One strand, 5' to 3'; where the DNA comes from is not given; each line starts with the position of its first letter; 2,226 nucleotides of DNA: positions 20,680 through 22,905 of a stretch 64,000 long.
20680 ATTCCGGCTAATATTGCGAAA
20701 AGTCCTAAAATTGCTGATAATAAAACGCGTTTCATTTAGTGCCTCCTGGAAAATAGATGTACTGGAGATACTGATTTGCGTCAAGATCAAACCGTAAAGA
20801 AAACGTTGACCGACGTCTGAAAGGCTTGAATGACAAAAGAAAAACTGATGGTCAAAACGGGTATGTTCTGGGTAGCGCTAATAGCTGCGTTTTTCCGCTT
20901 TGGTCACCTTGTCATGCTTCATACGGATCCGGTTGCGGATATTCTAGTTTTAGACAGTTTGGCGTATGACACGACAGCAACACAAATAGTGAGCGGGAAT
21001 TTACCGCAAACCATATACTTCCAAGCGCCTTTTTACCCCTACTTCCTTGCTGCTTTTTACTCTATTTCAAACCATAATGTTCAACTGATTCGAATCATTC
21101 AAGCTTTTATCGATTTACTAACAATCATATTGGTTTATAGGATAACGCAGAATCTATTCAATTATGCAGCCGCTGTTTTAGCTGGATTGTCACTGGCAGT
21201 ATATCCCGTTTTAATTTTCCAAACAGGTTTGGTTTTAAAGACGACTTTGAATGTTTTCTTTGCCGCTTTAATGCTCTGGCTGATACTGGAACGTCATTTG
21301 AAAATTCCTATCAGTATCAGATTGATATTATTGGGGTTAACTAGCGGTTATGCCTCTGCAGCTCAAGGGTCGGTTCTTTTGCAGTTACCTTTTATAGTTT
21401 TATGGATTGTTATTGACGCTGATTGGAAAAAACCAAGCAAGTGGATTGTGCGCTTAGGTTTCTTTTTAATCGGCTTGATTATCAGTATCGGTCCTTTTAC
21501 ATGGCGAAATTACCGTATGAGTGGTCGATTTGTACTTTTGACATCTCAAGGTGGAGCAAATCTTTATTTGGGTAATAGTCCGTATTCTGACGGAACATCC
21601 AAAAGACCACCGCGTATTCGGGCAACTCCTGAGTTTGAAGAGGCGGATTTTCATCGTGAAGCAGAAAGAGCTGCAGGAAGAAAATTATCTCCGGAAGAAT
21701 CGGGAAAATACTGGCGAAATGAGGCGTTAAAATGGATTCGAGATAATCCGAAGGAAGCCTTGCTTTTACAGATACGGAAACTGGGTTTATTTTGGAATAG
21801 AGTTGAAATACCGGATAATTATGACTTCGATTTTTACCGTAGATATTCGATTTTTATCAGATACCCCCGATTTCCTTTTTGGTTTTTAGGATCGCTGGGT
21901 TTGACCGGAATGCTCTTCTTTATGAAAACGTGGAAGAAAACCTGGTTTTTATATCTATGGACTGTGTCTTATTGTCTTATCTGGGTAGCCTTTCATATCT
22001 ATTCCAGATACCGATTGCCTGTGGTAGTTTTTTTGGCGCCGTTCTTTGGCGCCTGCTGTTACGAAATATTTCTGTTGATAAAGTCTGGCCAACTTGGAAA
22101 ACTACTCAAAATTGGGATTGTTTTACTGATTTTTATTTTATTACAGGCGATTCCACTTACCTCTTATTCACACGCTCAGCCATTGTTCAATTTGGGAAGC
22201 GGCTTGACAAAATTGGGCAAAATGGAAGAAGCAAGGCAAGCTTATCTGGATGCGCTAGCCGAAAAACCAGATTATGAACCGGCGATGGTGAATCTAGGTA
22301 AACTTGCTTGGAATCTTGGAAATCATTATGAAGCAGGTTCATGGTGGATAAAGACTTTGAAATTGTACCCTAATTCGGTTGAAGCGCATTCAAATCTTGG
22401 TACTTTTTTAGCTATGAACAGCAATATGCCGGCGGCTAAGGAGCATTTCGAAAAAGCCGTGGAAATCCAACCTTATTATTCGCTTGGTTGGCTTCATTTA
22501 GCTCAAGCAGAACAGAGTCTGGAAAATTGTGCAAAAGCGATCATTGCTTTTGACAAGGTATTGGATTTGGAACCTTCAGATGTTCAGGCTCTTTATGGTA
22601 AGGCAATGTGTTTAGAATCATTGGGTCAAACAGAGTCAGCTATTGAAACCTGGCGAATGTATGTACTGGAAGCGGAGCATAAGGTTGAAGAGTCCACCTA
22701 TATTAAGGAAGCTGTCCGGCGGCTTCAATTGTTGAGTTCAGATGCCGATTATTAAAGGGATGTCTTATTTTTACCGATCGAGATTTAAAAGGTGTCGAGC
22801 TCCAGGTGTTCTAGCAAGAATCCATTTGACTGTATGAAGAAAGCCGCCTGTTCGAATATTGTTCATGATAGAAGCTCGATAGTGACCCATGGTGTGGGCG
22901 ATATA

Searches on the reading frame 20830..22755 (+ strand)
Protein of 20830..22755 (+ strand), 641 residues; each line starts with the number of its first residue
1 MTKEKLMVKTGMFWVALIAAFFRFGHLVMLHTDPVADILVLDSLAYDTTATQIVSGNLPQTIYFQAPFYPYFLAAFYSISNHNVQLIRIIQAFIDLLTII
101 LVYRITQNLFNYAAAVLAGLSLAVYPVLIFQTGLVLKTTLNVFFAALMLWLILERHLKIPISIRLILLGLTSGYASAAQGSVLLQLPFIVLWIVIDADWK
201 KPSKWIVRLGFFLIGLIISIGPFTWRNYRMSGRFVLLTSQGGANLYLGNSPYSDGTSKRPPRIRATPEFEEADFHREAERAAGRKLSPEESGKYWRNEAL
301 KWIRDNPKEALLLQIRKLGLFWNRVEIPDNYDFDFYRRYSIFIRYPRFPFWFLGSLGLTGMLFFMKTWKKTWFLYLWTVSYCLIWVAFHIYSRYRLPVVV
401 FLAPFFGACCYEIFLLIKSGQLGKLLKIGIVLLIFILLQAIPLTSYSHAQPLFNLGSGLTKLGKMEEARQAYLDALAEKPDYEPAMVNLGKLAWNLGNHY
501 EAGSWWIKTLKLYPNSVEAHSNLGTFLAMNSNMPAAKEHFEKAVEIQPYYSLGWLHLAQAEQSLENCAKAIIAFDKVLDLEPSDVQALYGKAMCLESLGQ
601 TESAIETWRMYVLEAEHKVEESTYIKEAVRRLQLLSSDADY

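Call 57: search_protein_families(library=pfam, proteins=[window:20830-22755:+], max_evalue=0.00001)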
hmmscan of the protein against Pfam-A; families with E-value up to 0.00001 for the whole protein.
window:20830-22755:+ (641 aa): 12 families
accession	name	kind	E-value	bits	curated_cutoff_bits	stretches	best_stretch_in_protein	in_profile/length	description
PF00515.34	TPR_1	-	8.8e-21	73.2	27.8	0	518-549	2-33/34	Tetratricopeptide repeat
PF07719.23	TPR_2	-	1e-18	66.3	27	0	450-482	2-34/34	Tetratricopeptide repeat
PF13181.12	TPR_8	-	1.6e-15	56.3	25.7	0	450-481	2-33/34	Tetratricopeptide repeat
PF13432.12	TPR_16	-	1.9e-15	57.4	32.7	0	557-607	3-53/65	Tetratricopeptide repeat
PF13431.12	TPR_17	-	7e-15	54.4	24.4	0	573-606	1-34/34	Tetratricopeptide repeat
PF13424.12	TPR_12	-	3.1e-12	46.9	30.1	0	485-547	5-75/77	Tetratricopeptide repeat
PF14559.12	TPR_19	-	2.1e-10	41.2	25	0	568-607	8-47/68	Tetratricopeptide repeat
PF13428.12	TPR_14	-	4.8e-10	39.5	23.5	0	554-592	4-42/44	Tetratricopeptide repeat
PF13231.12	PMT_2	-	4.9e-10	40.3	26.1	1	65-218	2-153/160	Dolichyl-phosphate-mannose-protein mannosyltransferase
PF13414.12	TPR_11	-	1.4e-09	37.9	26.8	0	459-497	4-42/42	TPR repeat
PF13174.12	TPR_6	-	7.9e-09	36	26.3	0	586-612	1-27/33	Tetratricopeptide repeat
PF23914.1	TPR_CcmH_CycH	-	1.6e-06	28.5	42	0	513-610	46-146/158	Cytochrome c-type biogenesis protein H TPR domain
